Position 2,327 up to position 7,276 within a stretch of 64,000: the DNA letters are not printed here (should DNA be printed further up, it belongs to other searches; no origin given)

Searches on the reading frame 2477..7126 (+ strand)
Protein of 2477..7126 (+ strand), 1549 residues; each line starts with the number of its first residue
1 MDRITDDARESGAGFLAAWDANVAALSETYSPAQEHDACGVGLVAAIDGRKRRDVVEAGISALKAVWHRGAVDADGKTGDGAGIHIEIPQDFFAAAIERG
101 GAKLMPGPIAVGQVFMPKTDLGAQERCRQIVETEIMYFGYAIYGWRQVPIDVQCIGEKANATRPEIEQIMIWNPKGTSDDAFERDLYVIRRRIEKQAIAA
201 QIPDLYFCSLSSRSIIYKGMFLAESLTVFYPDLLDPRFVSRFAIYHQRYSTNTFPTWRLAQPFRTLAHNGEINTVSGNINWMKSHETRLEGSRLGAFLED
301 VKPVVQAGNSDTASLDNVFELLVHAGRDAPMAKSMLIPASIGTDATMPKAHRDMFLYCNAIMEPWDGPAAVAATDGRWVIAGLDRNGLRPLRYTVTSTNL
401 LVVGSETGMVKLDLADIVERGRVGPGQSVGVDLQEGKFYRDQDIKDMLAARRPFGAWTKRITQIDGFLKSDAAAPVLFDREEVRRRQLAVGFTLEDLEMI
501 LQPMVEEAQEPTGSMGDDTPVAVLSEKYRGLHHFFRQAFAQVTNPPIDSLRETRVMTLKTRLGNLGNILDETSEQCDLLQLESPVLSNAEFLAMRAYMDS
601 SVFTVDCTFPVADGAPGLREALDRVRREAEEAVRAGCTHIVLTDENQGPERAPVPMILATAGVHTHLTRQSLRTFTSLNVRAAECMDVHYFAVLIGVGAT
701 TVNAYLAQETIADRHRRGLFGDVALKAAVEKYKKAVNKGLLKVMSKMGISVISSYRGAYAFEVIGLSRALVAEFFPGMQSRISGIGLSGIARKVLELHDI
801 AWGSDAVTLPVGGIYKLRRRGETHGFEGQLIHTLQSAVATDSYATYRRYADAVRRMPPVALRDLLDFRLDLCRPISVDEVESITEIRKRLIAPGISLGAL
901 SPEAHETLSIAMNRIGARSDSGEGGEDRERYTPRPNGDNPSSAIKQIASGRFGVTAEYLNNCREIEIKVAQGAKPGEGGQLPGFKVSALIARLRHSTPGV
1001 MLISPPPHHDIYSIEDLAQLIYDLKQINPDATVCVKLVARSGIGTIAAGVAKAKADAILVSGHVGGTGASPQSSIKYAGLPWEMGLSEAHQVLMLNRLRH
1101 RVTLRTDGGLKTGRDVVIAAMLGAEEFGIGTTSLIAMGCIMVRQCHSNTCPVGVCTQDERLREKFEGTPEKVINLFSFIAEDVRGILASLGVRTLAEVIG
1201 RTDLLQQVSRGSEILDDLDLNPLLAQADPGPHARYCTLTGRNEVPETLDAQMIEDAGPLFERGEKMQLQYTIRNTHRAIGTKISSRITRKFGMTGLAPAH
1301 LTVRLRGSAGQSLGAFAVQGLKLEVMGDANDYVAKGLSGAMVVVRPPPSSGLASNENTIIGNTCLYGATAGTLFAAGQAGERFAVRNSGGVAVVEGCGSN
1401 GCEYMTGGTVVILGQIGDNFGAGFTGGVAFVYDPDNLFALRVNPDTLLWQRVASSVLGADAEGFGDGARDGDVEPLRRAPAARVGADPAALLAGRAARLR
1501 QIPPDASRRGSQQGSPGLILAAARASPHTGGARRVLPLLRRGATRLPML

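Call 108: search_protein_families(library=pfam, max_evalue=0.00001, proteins=[window:2477-7126:+])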
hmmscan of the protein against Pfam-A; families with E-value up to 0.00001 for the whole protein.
window:2477-7126:+ (1549 aa): 4 families
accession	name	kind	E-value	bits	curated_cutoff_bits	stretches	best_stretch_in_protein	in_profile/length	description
PF00310.26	GATase_2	-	3.4e-150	500.9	19.9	1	39-457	1-420/420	Glutamine amidotransferases class-II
PF01645.23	Glu_synthase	-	6e-142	473.6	20.4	1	828-1192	5-368/369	Conserved region in glutamate synthase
PF04898.20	Glu_syn_central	-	1.5e-103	346.5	22.8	1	485-767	1-277/277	Glutamate synthase central domain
PF01493.24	GXGXG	-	1.9e-74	249.8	32.5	1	1270-1454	1-185/190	GXGXG motif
